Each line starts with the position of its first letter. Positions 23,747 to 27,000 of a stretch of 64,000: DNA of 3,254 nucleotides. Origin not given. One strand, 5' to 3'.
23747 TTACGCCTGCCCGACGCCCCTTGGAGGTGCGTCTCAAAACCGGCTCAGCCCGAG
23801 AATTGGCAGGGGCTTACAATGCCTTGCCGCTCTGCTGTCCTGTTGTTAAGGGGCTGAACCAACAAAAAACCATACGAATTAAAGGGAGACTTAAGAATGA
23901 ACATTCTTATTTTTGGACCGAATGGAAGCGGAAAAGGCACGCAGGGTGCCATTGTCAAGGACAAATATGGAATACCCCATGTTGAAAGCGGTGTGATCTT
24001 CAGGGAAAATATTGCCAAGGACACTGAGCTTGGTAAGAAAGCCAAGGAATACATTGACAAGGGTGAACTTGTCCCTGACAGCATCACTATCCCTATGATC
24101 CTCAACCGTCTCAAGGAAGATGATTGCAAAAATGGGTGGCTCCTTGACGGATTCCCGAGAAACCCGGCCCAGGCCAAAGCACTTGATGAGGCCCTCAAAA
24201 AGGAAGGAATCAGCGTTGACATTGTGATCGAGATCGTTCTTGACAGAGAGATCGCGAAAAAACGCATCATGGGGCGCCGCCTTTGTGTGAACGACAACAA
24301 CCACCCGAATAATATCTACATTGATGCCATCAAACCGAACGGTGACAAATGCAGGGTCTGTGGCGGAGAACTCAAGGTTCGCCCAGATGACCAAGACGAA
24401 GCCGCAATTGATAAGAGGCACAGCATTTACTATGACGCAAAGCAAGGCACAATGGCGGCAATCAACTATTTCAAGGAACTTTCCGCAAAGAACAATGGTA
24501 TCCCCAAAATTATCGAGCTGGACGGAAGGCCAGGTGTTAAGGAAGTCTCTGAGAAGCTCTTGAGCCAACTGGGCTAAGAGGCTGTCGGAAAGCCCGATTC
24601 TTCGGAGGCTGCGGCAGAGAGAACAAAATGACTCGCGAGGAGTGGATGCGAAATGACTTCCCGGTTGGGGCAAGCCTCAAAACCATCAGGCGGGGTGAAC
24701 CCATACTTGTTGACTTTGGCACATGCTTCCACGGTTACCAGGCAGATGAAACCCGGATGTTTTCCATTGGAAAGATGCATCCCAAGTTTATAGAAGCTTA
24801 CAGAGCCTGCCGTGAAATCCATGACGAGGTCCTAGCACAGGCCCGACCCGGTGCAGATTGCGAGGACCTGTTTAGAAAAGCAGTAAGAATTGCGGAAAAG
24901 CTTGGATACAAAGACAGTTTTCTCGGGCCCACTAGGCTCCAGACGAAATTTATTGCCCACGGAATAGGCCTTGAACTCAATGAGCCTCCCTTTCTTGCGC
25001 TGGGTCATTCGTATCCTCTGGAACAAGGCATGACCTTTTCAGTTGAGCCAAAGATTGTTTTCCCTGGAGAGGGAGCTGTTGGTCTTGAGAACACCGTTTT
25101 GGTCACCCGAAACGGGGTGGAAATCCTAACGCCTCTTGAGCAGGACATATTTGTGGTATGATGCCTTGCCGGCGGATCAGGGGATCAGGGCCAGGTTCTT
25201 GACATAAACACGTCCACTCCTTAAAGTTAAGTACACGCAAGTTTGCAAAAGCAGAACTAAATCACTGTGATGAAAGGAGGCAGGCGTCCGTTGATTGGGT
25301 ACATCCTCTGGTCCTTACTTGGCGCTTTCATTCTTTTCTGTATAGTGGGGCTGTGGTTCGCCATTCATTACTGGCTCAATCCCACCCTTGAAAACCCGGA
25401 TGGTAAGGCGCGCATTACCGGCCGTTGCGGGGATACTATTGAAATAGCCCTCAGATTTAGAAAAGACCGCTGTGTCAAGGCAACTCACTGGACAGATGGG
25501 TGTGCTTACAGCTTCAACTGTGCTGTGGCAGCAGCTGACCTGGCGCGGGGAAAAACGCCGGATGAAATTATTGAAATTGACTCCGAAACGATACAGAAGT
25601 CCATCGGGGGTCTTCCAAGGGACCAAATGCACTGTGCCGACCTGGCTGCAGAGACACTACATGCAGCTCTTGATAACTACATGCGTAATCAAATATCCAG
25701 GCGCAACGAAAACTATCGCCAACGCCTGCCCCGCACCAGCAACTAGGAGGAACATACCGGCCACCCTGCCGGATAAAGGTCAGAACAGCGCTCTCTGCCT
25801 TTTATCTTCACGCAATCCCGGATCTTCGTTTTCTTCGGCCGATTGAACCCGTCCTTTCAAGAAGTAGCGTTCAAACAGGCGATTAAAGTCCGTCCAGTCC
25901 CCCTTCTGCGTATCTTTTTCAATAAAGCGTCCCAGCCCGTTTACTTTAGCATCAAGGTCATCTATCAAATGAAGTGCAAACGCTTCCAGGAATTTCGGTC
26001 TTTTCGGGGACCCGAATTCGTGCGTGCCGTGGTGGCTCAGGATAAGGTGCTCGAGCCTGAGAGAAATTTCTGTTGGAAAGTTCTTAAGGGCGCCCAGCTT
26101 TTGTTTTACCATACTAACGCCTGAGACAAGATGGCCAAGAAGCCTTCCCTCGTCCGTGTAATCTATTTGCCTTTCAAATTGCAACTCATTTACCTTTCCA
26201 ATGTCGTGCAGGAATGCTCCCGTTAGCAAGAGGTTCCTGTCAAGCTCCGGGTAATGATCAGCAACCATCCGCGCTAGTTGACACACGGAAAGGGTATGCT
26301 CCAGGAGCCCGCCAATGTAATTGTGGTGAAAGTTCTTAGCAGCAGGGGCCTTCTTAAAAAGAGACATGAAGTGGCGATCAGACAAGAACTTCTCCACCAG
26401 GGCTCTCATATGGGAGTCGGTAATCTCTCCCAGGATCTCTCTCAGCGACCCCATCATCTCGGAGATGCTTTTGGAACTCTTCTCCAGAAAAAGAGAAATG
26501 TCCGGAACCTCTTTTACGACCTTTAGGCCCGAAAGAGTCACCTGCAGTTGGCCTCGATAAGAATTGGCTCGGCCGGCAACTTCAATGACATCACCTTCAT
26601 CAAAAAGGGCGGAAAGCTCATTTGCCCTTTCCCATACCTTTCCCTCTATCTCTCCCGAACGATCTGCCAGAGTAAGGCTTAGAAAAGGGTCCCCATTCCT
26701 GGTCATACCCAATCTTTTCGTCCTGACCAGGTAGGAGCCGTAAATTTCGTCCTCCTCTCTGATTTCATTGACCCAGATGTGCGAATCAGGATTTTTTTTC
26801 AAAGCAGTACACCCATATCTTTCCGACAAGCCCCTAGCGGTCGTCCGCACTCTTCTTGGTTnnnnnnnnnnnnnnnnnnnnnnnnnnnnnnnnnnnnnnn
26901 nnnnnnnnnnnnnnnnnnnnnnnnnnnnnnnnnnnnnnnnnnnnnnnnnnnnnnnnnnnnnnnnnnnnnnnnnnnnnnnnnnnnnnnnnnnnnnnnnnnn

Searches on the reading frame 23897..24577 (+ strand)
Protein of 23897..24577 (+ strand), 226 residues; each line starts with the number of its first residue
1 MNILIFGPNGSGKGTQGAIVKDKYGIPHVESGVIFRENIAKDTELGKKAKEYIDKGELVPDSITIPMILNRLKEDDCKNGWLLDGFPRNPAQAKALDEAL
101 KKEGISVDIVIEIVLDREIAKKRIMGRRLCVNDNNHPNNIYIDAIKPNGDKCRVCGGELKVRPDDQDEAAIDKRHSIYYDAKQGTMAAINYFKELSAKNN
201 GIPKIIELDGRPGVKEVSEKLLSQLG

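Call 9: search_protein_families(library=pfam, proteins=[window:23897-24577:+])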
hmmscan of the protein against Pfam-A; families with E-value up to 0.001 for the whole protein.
window:23897-24577:+ (226 aa): 2 families
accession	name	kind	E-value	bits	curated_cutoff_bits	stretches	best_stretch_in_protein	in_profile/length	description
PF00406.28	ADK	-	4.1e-43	147.5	26.8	1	5-194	1-148/151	Adenylate kinase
PF13207.12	AAA_17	-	2.3e-24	86.6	27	1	6-127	1-122/136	AAA domain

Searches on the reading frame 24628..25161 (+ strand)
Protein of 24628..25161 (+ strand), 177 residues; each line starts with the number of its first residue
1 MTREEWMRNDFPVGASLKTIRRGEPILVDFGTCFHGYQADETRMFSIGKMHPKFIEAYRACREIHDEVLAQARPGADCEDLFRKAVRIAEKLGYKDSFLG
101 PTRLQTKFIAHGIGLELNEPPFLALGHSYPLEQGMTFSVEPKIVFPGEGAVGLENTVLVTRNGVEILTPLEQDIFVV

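Call 9: search_protein_families(library=pfam, proteins=[window:24628-25161:+])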
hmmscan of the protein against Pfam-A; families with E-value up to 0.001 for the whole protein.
window:24628-25161:+ (177 aa): 1 family
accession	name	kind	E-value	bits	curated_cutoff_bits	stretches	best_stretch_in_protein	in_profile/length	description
PF00557.29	Peptidase_M24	-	9.4e-38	130.5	23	1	17-160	68-207/208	Metallopeptidase family M24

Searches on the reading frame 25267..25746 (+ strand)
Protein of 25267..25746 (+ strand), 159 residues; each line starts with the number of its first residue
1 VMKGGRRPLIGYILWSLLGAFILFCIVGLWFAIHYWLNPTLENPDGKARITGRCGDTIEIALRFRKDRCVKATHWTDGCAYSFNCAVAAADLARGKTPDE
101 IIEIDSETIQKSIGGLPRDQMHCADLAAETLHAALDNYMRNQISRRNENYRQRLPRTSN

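Call 9: search_protein_families(library=pfam, proteins=[window:25267-25746:+])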
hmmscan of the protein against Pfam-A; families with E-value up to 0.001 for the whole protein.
window:25267-25746:+ (159 aa): 1 family
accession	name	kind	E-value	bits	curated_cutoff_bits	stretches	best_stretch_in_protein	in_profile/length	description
PF01592.21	NifU_N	-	2.1e-15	57.5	22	1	53-142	33-124/127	NifU-like N terminal domain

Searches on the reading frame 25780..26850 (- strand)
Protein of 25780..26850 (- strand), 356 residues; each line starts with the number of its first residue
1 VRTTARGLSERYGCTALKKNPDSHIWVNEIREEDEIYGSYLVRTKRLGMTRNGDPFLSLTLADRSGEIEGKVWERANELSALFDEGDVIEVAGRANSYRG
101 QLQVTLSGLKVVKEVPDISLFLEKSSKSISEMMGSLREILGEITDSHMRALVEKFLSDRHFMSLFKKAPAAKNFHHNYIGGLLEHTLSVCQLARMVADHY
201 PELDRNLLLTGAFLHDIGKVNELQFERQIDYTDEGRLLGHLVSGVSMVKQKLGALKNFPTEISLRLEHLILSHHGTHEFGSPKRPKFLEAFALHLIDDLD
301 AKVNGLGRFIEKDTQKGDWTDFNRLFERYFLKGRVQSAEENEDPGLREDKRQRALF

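Call 7: search_protein_families(library=pfam, proteins=[window:25780-26850:-])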
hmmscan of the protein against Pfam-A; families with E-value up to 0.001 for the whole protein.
window:25780-26850:- (356 aa): 3 families
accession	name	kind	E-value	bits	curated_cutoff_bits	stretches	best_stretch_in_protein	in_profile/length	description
PF01966.28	HD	-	4.9e-18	65.9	22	1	183-301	2-115/116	HD domain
PF01336.31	tRNA_anti-codon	-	4.1e-10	39.9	27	1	42-111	7-74/75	OB-fold nucleic acid binding domain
PF07514.17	TraI_2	-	3.3e-05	23.4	23.9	1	147-197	33-81/324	Putative helicase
